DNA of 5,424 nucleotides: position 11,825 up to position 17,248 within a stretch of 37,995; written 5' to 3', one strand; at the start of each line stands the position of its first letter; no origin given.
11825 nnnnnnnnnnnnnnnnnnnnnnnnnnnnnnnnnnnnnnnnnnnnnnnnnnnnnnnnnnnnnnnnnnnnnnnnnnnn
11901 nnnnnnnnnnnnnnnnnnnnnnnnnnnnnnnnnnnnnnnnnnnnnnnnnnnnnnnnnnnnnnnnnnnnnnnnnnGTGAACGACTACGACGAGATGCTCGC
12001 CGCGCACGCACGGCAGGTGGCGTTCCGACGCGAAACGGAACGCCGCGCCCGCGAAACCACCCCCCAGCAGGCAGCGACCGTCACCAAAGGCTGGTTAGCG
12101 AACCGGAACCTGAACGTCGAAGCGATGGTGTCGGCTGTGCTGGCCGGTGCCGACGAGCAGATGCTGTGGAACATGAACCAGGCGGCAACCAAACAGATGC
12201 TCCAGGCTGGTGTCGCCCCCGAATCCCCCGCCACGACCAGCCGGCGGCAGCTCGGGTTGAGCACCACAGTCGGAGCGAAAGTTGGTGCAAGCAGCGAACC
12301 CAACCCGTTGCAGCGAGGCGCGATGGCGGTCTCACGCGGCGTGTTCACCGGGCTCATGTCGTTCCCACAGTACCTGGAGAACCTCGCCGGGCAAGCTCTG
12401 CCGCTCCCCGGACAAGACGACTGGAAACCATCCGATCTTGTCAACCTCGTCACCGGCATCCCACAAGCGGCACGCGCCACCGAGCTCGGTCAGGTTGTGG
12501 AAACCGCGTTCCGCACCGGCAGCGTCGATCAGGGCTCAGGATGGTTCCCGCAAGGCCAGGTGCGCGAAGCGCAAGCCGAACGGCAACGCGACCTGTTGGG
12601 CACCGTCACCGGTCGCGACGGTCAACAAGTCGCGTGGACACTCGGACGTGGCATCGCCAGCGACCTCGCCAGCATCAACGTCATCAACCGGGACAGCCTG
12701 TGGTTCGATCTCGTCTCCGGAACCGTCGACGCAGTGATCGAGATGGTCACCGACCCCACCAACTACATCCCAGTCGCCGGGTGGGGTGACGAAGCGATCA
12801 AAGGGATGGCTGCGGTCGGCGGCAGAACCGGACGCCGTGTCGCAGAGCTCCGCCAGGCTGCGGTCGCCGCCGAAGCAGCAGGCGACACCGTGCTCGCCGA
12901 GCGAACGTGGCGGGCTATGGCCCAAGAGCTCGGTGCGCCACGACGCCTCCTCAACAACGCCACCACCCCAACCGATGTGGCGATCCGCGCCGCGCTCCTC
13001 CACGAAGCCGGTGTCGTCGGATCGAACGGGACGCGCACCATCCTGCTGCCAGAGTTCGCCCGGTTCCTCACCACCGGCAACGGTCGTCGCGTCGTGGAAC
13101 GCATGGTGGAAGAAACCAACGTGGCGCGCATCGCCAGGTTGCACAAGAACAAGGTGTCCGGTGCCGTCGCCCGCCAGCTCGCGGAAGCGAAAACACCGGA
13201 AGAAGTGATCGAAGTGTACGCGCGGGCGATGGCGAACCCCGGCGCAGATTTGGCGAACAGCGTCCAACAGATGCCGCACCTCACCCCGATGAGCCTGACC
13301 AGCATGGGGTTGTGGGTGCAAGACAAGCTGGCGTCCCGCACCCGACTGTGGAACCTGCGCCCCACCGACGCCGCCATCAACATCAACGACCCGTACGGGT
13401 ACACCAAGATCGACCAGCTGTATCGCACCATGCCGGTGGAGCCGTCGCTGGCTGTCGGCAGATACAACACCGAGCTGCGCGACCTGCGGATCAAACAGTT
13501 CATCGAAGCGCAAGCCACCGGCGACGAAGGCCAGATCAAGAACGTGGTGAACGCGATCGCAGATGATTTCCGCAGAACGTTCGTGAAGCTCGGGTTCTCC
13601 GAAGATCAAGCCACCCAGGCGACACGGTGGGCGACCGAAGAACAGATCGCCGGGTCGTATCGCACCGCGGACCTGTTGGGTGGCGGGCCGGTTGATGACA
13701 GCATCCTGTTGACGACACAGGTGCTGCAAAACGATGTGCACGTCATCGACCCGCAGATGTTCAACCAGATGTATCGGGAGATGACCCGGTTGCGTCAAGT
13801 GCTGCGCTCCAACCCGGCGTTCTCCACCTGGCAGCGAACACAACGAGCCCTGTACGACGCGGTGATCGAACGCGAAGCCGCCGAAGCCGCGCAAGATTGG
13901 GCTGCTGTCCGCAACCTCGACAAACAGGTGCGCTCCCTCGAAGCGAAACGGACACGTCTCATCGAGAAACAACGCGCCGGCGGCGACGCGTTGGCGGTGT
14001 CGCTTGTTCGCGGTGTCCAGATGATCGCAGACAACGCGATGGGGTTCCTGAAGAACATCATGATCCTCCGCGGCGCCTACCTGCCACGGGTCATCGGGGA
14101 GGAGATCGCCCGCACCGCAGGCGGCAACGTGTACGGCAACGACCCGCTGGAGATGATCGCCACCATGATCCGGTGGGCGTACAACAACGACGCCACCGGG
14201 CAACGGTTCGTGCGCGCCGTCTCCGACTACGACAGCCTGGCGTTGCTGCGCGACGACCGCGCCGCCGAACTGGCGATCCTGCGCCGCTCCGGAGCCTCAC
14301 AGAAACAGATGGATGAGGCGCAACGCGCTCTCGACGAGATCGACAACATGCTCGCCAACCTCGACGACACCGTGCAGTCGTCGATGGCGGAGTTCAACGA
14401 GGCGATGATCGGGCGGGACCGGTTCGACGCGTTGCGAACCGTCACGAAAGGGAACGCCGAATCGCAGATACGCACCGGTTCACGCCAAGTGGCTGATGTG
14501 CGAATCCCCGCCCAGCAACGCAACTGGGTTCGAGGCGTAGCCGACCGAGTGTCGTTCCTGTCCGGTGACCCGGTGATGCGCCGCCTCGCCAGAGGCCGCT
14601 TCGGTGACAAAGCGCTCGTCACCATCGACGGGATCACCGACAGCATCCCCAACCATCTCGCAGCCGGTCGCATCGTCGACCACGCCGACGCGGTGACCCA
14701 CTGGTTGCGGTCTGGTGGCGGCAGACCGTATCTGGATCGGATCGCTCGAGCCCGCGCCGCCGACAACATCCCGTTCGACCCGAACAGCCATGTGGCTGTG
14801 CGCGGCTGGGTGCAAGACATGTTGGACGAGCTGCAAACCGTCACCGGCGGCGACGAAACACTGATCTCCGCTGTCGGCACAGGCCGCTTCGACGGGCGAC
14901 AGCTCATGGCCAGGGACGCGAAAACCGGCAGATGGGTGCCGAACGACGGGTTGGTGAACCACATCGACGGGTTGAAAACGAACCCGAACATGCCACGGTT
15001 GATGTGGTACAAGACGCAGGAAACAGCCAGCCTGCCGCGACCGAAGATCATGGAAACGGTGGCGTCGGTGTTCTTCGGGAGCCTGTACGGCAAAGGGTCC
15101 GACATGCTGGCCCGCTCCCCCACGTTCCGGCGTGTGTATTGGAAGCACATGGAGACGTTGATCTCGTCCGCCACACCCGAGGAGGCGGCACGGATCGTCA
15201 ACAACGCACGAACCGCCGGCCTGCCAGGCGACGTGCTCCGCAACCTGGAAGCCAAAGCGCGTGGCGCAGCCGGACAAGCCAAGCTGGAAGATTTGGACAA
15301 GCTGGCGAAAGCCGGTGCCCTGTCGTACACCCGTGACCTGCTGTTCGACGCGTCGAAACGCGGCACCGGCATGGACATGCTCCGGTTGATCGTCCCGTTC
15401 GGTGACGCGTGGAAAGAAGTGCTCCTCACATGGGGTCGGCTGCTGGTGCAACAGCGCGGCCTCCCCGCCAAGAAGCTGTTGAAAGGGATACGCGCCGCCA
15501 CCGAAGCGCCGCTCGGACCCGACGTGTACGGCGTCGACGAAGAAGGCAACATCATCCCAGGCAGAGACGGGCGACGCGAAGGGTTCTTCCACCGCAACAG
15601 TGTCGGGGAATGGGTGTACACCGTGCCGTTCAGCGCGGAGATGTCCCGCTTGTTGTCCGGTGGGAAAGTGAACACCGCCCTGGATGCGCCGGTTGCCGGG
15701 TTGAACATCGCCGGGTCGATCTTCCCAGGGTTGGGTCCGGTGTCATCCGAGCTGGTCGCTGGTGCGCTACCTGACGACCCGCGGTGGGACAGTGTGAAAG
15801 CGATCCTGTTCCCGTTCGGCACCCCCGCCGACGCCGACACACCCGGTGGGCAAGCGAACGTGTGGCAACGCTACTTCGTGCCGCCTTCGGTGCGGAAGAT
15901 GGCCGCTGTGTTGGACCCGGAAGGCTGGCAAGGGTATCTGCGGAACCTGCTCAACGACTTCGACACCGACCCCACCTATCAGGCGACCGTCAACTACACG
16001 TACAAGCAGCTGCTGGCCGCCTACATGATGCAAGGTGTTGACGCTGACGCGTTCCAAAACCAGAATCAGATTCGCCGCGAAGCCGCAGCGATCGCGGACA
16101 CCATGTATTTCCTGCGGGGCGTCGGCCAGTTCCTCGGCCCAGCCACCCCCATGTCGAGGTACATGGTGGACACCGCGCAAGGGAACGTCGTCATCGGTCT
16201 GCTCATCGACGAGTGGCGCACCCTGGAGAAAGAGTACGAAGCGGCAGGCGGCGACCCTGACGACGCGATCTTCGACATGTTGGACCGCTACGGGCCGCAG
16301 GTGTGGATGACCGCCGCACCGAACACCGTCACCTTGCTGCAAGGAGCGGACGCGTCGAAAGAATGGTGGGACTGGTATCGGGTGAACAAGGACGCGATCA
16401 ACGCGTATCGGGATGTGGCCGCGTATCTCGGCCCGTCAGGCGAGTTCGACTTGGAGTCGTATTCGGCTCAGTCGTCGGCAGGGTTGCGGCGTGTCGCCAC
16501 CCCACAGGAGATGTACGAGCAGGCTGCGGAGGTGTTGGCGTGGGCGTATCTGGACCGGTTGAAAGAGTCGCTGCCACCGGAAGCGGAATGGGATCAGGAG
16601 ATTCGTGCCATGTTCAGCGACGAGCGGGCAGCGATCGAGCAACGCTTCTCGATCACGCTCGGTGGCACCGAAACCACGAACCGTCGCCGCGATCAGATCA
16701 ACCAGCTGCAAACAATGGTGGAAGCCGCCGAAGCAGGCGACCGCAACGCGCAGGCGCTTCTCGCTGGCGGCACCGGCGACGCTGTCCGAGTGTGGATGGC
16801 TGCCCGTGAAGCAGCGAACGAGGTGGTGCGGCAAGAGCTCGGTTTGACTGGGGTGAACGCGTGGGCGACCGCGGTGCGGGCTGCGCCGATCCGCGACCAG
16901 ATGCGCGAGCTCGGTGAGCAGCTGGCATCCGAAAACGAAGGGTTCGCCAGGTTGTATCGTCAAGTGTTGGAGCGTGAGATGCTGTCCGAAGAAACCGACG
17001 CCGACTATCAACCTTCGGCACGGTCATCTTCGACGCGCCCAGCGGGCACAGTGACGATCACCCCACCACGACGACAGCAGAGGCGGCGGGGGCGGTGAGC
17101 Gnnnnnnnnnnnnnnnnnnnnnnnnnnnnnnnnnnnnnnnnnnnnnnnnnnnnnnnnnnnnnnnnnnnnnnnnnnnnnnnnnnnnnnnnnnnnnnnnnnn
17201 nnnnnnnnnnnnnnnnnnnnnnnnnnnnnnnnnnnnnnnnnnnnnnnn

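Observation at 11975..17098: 1707-aa ORF (13.5 percent of the genome) between portal and scaffold, with no recognisable domain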

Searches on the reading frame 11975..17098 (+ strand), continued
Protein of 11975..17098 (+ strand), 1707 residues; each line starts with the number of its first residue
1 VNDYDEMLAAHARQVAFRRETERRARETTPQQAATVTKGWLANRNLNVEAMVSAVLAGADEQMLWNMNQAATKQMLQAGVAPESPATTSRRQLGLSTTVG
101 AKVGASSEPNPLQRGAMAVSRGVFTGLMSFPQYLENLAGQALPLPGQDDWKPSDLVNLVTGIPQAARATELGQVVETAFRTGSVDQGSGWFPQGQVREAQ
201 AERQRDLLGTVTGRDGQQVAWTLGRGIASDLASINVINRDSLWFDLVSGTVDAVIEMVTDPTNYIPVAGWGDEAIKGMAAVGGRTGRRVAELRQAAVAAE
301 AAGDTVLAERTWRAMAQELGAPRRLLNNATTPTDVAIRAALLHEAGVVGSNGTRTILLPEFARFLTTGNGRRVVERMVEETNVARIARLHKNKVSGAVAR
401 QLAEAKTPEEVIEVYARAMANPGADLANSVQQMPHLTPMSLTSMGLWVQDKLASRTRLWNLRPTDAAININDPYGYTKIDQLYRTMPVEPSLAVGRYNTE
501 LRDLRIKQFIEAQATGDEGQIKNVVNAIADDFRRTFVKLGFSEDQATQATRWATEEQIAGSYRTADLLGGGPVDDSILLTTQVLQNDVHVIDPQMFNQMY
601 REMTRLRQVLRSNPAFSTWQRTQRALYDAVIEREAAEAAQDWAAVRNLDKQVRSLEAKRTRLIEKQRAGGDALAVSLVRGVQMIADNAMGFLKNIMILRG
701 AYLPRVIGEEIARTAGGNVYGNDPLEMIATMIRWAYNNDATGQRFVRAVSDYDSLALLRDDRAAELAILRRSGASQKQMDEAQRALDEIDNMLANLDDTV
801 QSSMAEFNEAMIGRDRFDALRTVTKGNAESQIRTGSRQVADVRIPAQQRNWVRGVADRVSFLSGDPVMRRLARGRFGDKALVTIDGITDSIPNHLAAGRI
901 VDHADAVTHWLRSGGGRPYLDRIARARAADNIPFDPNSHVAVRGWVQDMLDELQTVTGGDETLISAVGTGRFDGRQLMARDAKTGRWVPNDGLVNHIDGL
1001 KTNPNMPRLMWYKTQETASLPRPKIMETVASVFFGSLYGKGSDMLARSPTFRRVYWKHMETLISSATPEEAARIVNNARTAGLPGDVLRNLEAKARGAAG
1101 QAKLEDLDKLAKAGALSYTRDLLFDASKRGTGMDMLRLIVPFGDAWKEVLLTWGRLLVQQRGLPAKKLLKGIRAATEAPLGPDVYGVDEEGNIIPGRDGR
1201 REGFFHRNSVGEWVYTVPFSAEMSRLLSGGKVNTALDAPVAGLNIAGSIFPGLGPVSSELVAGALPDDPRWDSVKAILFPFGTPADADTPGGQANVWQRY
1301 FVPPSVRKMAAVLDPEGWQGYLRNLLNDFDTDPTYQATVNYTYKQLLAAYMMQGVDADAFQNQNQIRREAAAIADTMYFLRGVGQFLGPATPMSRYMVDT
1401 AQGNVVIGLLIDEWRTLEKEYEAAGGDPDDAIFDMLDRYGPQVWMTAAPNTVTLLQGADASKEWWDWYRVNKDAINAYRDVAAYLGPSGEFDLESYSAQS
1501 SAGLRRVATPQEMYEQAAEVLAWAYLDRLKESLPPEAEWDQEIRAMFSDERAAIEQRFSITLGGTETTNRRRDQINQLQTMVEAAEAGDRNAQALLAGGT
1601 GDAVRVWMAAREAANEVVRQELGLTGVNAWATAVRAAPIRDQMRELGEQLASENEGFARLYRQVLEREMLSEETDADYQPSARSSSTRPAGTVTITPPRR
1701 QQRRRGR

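Call 117: find_encoding_contigs(protein=P0001, flank=6000, max_places=2)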
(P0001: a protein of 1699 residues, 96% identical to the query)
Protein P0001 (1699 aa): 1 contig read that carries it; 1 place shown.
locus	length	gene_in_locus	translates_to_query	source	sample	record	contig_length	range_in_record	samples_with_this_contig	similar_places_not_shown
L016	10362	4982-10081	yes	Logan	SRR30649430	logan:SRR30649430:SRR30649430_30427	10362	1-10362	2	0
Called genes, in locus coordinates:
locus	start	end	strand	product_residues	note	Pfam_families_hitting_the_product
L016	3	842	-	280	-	?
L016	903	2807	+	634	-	-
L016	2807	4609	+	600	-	-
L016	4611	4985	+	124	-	-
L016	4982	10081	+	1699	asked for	-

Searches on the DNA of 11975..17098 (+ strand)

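Call 7: search_dna_similar(query=window:11975-17098:+, collection=phages, mode=near, max_rows=20)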
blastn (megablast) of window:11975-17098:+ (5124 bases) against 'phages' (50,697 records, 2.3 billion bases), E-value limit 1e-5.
No match.

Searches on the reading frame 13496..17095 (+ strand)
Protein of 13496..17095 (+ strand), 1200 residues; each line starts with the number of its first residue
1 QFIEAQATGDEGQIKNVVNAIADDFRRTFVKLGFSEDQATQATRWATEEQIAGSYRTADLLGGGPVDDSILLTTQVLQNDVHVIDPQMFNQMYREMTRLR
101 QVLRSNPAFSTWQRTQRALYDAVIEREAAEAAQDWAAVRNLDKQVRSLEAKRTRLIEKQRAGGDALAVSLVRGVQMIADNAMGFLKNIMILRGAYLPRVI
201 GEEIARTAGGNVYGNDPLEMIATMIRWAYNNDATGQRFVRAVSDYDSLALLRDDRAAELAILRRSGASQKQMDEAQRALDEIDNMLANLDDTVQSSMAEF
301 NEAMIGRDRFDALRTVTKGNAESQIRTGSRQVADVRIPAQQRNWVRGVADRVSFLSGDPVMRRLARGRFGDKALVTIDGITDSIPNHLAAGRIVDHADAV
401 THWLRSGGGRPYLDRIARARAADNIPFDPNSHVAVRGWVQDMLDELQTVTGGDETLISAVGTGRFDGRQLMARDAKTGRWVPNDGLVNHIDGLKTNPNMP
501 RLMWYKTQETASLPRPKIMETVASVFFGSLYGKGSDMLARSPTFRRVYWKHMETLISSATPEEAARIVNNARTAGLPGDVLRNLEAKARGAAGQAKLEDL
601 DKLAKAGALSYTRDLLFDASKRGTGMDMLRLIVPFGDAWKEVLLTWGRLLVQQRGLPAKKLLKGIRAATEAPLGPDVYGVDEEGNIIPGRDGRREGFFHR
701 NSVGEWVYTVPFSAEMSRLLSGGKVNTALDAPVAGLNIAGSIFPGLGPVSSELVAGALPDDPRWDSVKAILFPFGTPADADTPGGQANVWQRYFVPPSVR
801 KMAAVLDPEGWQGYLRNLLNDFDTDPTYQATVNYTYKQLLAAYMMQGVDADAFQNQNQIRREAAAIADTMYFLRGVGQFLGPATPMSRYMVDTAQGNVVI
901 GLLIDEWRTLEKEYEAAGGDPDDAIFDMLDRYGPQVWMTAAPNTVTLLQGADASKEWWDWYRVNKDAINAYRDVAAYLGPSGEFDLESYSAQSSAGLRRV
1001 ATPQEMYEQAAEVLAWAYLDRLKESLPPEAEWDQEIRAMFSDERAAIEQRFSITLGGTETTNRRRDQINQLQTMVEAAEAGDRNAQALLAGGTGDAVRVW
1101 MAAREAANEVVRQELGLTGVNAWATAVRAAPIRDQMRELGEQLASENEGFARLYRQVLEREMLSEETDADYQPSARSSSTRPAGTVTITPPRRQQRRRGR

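Call 45: search_protein_representatives(alignment_id=A2)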
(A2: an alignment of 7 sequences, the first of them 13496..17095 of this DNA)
Query: 7 sequences, 1128 profile positions. Proteins with E-value up to 0.001 (for the whole library): 3007; up to 1e-10: 2397; up to 1e-30: 1676. The best 150 are listed.
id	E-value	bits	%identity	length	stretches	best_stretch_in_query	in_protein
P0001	0.0e+00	1566.4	-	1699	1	1-1126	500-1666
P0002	0.0e+00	1473.3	-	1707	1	1-1126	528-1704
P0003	0.0e+00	1221.7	-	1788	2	266-1121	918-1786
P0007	0.0e+00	1019.0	-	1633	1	1-1126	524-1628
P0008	5.1e-216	736.7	-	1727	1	3-1122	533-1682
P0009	2.2e-211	721.4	-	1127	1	92-1125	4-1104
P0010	2.2e-197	675.1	-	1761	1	21-1126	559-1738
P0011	8.2e-196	669.8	-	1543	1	2-1125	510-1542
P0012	1.2e-185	636.2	-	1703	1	1-1124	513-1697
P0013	1.1e-172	593.3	-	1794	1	1-1125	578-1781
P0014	3.3e-172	591.7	-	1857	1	5-1121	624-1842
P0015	4.8e-172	591.1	-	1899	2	433-1125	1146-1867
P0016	2.8e-162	558.8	-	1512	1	1-1122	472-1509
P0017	2.6e-156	539.0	-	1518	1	1-1123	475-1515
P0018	4.3e-155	535.0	-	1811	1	1-1126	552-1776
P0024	6.6e-146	504.6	-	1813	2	319-1121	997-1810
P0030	3.5e-128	445.9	-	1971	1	1-1123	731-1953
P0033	2.7e-112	393.3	-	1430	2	416-1124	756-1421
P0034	5.6e-112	392.2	-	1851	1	1-1124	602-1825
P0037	1.3e-106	374.4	-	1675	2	471-1125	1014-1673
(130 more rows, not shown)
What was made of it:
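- On BF-cluster gp9 / phrog_10618 superfamily (uncharacterised): 3007 clusters found with the window-centred profile (call 45).
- (2) It belongs to a superfamily of at least 3007 clusters at 50 % identity, 1676 of them at E<=1e-30, and almost all 1300-1900 aa (call 45).
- Tried and rejected: The exhaustive HMM search was what revealed the family (call 45).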

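Call 72: search_dna_similar(query=P0033, collection=phages, mode=protein, max_rows=40, rows=spread, max_evalue=0.001)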
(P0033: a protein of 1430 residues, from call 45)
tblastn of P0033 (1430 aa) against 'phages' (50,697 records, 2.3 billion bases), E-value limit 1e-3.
No match.

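Call 73: find_encoding_contigs(protein=P0033, flank=10000, max_places=2)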
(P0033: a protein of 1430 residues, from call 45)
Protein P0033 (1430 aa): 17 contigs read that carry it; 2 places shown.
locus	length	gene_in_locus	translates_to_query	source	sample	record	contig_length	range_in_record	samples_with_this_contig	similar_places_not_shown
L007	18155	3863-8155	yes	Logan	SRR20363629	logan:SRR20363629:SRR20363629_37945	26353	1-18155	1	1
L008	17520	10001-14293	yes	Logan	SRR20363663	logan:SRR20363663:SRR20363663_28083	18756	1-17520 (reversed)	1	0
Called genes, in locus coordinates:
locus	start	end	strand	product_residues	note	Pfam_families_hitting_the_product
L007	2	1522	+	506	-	?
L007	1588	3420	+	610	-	-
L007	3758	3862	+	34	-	-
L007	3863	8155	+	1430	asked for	-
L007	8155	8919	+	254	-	-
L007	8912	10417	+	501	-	PF01464:SLT, PF18896:SLT_3 (weak)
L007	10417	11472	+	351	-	-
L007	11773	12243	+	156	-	-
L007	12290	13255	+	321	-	PF13252:Phage_capsid_3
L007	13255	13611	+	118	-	-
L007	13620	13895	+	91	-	-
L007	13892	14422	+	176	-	-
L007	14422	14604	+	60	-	-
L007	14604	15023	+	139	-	PF26209:Phage_phiTE_241_C (weak)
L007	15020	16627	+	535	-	-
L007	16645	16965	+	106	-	-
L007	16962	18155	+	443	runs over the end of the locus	PF20706:GT4-conflict, PF13692:Glyco_trans_1_4, PF00534:Glycos_transf_1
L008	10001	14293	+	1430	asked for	-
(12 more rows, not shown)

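Call 104: search_dna_similar(query=P0016, collection=phages, mode=protein, max_rows=30, rows=spread, max_evalue=0.001)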
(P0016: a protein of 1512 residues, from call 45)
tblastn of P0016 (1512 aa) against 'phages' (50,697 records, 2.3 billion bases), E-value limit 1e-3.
Records with a match: 29; places in all: 29; records where one place covers at least 80% of the query: 0.
Best place of each record, by identity: <60% 29.
By first word of the organism name: Streptomyces 29.
By host as written in the record: Streptomyces griseus ATCC 10137 10; Streptomyces scabiei RL-34 7; Streptomyces viridochromogenes DSM40736 4; Streptomyces lividans JI 1326 4; Streptomyces lividans HXY6 2; Streptomyces albidoflavus 1; Streptomyces mirabilis NRRL B-2400 1.
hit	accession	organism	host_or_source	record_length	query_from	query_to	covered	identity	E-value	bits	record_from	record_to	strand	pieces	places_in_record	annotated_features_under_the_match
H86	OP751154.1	Streptomyces phage Stella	Streptomyces viridochromogenes DSM40736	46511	424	1507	72%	24.4%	2e-65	252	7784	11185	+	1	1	10: hypothetical protein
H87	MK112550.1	Streptomyces phage Olicious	Streptomyces griseus ATCC 10137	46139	424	1507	72%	24.0%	9e-72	273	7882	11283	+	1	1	9: hypothetical protein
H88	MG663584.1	Streptomyces phage Romero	Streptomyces griseus ATCC 10137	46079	424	1507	72%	23.9%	5e-72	274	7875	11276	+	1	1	hypothetical protein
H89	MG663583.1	Streptomyces phage Percastrophe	Streptomyces griseus ATCC 10137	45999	424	1507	72%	23.8%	7e-72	273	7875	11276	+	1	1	hypothetical protein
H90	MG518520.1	Streptomyces phage Immanuel3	Streptomyces griseus ATCC 10137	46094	424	1507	72%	23.8%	7e-72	273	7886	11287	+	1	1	hypothetical protein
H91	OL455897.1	Streptomyces phage Treat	Streptomyces griseus ATCC 10137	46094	424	1507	72%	23.8%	7e-72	273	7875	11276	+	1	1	9: hypothetical protein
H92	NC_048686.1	Streptomyces phage Immanuel3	Streptomyces griseus ATCC 10137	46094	424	1507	72%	23.8%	7e-72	273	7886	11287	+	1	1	hypothetical protein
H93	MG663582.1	Streptomyces phage HaugeAnator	Streptomyces griseus ATCC 10137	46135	424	1507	72%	23.8%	7e-72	273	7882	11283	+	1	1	hypothetical protein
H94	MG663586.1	Streptomyces phage ZooBear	Streptomyces griseus ATCC 10137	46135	424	1507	72%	23.8%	7e-72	273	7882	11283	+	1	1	hypothetical protein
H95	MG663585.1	Streptomyces phage ToriToki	Streptomyces griseus ATCC 10137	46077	424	1507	72%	23.8%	8e-72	273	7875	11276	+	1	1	hypothetical protein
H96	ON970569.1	Streptomyces phage JPandJE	Streptomyces griseus ATCC 10137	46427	424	1507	72%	23.8%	5e-72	274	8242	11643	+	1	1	10: hypothetical protein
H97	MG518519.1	Streptomyces phage Manuel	Streptomyces lividans JI 1326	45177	424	1507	72%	23.3%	2e-70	269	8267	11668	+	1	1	hypothetical protein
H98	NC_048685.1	Streptomyces phage Manuel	Streptomyces lividans JI 1326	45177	424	1507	72%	23.3%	2e-70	269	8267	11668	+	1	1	hypothetical protein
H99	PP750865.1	Streptomyces phage Abafar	Streptomyces albidoflavus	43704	424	1507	72%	23.2%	3e-69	265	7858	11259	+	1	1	hypothetical protein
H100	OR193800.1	Streptomyces phage Kumquat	Streptomyces lividans JI 1326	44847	424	1507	72%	23.2%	2e-69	265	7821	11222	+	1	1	9: hypothetical protein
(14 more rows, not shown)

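Call 105: search_dna_similar(query=P0037, collection=phages, mode=protein, max_rows=30, rows=spread, max_evalue=0.001)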
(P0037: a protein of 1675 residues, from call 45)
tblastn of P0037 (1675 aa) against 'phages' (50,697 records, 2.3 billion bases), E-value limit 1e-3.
No match.

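Call 114: search_protein_families(library=pfam, proteins=[L007:8912-10414:+, L007:10417-11469:+], max_evalue=0.001)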
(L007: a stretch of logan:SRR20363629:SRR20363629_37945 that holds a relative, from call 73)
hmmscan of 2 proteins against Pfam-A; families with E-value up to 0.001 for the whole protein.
L007:8912-10414:+ (501 aa): 4 families
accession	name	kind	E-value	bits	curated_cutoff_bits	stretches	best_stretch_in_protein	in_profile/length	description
PF01464.25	SLT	-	1.2e-08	35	21.3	1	81-151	3-77/117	Transglycosylase SLT domain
PF18896.5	SLT_3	-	2.1e-06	28.5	27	1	84-161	3-88/89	Lysozyme like domain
PF09374.15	PG_binding_3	-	0.00023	21.7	24.6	1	22-49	5-32/76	Predicted Peptidoglycan domain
PF18013.6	Phage_lysozyme2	-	0.00026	21.6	28.2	1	96-159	24-88/140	Phage tail lysozyme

L007:10417-11469:+ (351 aa): 0 families

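Call 115: search_protein_families(library=pfam, proteins=[P0030, P0014, P0034, P0024], max_evalue=0.01)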
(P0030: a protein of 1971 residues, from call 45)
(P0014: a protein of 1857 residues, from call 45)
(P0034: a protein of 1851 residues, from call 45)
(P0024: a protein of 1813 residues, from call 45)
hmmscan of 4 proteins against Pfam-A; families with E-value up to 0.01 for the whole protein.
P0030 (1971 aa): 0 families

P0014 (1857 aa): 0 families

P0034 (1851 aa): 0 families

P0024 (1813 aa): 0 families
